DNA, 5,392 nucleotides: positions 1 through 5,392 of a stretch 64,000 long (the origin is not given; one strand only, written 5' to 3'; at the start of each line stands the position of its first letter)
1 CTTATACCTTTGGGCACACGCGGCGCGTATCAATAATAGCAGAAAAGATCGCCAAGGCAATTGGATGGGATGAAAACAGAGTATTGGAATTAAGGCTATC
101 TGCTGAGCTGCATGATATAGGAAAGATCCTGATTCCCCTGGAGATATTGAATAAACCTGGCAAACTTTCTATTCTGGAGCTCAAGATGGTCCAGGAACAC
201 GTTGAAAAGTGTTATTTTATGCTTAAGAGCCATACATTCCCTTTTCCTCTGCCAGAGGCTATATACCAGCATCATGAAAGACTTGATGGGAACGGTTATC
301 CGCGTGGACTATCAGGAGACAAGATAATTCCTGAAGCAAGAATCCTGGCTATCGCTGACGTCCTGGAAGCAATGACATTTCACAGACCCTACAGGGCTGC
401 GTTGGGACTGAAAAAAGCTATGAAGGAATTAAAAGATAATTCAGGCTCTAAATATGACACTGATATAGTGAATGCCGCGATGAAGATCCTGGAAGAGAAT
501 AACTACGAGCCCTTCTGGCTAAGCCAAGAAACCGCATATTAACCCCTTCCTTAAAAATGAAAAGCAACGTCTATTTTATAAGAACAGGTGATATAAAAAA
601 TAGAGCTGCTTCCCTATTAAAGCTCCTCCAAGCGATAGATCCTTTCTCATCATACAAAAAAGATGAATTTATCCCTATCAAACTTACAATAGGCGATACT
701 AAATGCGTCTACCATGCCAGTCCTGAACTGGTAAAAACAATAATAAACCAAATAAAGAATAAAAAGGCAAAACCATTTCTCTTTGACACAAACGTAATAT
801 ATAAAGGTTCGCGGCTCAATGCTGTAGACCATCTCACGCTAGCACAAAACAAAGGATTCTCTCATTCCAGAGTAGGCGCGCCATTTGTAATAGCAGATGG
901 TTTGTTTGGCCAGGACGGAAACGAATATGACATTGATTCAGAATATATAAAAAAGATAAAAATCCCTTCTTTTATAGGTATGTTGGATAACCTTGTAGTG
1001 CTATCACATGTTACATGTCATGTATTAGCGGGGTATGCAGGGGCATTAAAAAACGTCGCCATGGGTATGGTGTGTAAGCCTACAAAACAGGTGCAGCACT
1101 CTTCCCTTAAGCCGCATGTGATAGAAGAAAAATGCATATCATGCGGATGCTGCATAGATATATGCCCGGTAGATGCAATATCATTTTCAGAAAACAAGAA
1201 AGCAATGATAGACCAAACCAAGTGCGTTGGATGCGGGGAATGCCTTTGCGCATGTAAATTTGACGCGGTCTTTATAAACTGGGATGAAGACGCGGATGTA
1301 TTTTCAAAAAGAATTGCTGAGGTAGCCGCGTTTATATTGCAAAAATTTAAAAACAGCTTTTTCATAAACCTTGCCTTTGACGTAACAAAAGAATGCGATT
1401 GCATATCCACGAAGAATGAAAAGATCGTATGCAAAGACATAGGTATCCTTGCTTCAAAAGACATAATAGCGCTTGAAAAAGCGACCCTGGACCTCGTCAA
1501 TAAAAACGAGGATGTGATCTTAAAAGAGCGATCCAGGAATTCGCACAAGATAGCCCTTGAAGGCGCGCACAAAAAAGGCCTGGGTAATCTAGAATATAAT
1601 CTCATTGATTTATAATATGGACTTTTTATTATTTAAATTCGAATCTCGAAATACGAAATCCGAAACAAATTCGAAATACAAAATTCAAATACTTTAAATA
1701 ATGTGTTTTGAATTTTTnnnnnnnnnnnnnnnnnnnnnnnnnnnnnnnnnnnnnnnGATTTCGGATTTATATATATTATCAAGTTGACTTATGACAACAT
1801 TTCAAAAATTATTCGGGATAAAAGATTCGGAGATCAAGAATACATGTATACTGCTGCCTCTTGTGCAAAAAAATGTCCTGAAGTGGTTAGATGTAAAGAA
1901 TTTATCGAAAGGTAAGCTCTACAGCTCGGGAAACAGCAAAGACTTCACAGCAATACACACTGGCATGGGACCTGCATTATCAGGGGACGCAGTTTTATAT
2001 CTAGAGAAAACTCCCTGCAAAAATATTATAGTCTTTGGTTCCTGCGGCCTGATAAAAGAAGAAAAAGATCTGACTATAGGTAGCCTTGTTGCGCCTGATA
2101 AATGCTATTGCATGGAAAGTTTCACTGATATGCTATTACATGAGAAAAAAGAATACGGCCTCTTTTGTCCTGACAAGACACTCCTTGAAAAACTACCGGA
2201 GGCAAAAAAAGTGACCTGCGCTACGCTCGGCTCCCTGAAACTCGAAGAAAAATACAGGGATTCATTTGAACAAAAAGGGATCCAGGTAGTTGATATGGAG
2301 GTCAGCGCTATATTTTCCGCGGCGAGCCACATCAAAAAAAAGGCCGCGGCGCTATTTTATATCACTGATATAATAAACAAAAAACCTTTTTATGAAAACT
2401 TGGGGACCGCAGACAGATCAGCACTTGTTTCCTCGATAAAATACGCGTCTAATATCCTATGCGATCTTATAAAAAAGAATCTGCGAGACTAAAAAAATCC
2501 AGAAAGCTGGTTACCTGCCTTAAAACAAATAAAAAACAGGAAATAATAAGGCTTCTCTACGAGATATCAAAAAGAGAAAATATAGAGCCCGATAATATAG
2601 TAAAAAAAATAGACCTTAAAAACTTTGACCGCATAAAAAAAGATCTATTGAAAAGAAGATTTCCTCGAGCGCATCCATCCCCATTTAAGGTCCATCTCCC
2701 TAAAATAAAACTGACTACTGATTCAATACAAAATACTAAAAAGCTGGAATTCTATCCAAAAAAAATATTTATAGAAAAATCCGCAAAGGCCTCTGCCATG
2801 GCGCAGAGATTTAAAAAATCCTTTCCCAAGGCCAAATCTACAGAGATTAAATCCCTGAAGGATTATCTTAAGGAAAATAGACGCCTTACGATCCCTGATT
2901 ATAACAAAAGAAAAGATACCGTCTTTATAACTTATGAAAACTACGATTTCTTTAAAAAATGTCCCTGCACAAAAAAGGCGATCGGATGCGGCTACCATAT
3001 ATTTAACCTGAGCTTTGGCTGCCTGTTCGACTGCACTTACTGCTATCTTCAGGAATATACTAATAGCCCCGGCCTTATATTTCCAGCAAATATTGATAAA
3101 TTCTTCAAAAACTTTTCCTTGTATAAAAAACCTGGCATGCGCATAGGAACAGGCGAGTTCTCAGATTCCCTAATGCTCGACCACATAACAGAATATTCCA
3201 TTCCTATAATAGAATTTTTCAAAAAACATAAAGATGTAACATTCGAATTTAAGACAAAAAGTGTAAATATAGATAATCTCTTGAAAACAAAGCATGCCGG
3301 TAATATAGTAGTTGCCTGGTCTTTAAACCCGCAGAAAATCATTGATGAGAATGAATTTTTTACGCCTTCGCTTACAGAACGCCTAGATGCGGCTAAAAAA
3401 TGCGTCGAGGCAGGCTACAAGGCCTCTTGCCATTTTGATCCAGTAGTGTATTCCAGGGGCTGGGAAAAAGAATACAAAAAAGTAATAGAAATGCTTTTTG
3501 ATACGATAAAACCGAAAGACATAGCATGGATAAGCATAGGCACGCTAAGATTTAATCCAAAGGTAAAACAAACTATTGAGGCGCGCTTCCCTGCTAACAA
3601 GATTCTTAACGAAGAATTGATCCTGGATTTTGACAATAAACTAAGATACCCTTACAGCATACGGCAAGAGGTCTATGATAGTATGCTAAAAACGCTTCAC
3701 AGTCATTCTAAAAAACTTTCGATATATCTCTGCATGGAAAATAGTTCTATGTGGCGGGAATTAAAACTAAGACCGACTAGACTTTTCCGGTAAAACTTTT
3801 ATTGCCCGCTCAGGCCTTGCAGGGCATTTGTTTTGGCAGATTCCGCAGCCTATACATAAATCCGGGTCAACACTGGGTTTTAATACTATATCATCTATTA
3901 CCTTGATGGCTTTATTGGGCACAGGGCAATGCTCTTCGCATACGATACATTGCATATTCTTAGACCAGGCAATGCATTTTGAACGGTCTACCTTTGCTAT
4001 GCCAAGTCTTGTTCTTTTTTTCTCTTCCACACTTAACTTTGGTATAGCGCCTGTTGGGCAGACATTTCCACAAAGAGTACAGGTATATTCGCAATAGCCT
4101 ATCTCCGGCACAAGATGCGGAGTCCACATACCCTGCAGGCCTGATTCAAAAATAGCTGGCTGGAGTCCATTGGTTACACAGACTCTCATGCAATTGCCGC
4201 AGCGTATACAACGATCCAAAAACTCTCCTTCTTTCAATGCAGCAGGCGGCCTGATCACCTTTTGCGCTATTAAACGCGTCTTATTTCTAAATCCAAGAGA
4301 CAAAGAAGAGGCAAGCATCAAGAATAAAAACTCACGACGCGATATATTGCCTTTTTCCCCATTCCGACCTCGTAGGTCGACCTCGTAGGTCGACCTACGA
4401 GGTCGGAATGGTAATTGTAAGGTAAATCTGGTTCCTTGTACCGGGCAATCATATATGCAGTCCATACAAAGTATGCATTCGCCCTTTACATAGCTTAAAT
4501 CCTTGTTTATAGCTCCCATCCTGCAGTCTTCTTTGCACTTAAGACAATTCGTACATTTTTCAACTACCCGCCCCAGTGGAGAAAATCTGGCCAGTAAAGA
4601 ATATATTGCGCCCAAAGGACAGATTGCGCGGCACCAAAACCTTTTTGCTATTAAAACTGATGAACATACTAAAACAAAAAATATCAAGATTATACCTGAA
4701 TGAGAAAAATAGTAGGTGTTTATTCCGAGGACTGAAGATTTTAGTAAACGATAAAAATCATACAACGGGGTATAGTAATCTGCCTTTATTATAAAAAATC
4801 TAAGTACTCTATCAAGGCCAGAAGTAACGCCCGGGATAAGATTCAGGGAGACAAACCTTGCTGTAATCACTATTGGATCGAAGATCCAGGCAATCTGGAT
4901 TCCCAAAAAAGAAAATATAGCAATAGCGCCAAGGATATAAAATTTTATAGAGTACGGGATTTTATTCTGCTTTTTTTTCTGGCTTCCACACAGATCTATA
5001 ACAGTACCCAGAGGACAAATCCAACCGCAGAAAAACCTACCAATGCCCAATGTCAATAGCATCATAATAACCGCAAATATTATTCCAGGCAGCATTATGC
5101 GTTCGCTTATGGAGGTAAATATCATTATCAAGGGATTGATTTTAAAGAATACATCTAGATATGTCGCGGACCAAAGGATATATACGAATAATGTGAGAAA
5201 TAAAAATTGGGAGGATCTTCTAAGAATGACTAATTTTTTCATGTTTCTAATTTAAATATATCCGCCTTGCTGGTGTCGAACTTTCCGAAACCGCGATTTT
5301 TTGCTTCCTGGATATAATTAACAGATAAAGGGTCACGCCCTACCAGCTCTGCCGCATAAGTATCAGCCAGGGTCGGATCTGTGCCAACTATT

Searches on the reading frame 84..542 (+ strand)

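Call 69: search_protein_families(library=pfam, proteins=[window:84-542:+], max_evalue=0.0001)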
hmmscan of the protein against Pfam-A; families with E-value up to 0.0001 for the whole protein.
window:84-542:+ (152 aa): 2 families
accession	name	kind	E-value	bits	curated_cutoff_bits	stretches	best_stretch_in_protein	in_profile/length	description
PF13487.12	HD_5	-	3.5e-34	118.4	27.2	1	2-127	41-169/170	HD domain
PF01966.28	HD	-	7.8e-13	49.2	22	1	3-97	27-116/116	HD domain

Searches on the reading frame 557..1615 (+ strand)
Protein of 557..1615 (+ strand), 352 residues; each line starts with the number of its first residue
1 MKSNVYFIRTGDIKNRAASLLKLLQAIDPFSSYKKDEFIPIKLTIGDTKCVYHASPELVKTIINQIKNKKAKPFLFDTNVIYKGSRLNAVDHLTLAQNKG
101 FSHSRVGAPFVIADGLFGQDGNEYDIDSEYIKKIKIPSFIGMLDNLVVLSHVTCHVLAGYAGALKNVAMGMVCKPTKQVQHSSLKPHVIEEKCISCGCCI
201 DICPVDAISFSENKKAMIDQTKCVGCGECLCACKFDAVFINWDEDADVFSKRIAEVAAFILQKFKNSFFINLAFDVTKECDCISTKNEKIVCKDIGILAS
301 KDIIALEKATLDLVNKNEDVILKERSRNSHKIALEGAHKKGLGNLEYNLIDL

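Call 69: search_protein_families(library=pfam, proteins=[window:557-1615:+], max_evalue=0.0001)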
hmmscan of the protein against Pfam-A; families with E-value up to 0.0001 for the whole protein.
window:557-1615:+ (352 aa): 7 families
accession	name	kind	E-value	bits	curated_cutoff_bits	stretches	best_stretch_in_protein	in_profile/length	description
PF04015.17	DUF362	-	3.4e-29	102.8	24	1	45-312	7-200/200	Domain of unknown function (DUF362)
PF00037.32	Fer4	-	2.6e-11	43.3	21.1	1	187-209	2-24/24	4Fe-4S binding domain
PF14697.11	Fer4_21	-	2.7e-08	34.3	35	1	188-235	3-53/59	4Fe-4S dicluster domain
PF12838.12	Fer4_7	-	3.1e-07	31.2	27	1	192-237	1-52/52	4Fe-4S dicluster domain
PF25160.1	LdpA_Fe-S-bd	-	5e-07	29.8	27.6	1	199-237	9-42/49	LdpA Fe-S cluster-binding domain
PF12797.12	Fer4_2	-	5.8e-06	26.4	24.5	0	185-205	2-22/22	4Fe-4S binding domain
PF13237.11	Fer4_10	-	8.1e-05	22.9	25.5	0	189-233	5-52/53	4Fe-4S dicluster domain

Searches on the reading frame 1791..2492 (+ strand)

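Call 69: search_protein_families(library=pfam, proteins=[window:1791-2492:+], max_evalue=0.0001)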
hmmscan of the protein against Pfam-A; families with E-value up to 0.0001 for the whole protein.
window:1791-2492:+ (233 aa): 1 family
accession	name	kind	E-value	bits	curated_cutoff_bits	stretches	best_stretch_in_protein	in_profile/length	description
PF01048.26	PNP_UDP_1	-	5.4e-13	49.3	25.1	1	43-197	39-202/233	Phosphorylase superfamily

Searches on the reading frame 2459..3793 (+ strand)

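Call 69: search_protein_families(library=pfam, proteins=[window:2459-3793:+], max_evalue=0.0001)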
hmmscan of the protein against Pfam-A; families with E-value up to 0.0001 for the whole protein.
window:2459-3793:+ (444 aa): 2 families
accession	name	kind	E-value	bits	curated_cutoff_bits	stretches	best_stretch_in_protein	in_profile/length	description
PF20903.3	SPL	-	6.9e-30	104.5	27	1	98-385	1-291/338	Spore photoproduct lyase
PF04055.27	Radical_SAM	-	2.1e-07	31.7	29.5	1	183-328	2-149/166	Radical SAM superfamily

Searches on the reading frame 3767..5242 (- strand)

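Call 69: search_protein_families(library=pfam, proteins=[window:3767-5242:-], max_evalue=0.0001)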
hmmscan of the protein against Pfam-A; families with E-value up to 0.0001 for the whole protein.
window:3767-5242:- (491 aa): 10 families
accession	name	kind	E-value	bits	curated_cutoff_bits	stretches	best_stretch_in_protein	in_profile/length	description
PF12801.12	Fer4_5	-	1.7e-18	66.8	22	2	51-90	3-43/48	4Fe-4S binding domain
PF13237.11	Fer4_10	-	2.2e-13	50.4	25.5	0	456-475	2-21/53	4Fe-4S dicluster domain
PF12838.12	Fer4_7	-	1.3e-12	48.4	27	0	344-399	1-52/52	4Fe-4S dicluster domain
PF12837.12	Fer4_6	-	2.2e-12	46.7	25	1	455-475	1-21/24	4Fe-4S binding domain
PF00037.32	Fer4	-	1.3e-11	44.3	21.1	1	457-475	2-20/24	4Fe-4S binding domain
PF14697.11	Fer4_21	-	2.4e-10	40.8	35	1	343-400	6-57/59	4Fe-4S dicluster domain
PF13187.11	Fer4_9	-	6.5e-10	39.3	27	0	344-400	1-52/52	4Fe-4S dicluster domain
PF13484.11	Fer4_16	-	1.2e-07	32.8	30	0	387-441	4-65/66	4Fe-4S double cluster binding domain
PF13183.11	Fer4_8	-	7.7e-06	26.8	27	0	462-476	4-18/68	4Fe-4S dicluster domain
PF12797.12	Fer4_2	-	1.3e-05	25.3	24.5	1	455-475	2-22/22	4Fe-4S binding domain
